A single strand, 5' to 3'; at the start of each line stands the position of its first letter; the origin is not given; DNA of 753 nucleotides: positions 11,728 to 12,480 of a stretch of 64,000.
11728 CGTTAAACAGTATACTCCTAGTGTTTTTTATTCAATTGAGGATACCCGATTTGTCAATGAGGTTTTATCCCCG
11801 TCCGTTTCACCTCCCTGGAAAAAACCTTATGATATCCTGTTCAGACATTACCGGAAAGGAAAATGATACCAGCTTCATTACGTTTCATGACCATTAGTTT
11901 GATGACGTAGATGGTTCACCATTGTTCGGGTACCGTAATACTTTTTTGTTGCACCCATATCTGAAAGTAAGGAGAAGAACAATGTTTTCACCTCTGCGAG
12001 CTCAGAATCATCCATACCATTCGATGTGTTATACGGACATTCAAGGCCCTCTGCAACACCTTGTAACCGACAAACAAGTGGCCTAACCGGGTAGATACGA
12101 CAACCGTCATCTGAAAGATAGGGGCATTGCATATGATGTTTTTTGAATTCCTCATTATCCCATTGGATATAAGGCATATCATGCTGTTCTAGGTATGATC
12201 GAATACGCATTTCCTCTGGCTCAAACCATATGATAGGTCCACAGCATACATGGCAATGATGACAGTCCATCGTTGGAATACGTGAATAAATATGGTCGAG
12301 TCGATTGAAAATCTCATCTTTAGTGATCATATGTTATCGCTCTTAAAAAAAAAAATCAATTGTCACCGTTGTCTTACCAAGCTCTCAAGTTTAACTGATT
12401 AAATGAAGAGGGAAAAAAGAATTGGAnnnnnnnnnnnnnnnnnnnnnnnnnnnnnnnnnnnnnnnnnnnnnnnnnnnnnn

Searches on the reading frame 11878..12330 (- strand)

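Call 71: search_protein_families(library=pfam, proteins=[window:11878-12330:-], max_evalue=0.0001)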
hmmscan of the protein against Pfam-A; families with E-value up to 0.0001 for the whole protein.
window:11878-12330:- (150 aa): 1 family
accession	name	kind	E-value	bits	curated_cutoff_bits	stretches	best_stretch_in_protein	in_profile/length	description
PF03692.20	CxxCxxCC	-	1.8e-08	35.4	23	1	22-91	1-70/85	Putative zinc- or iron-chelating domain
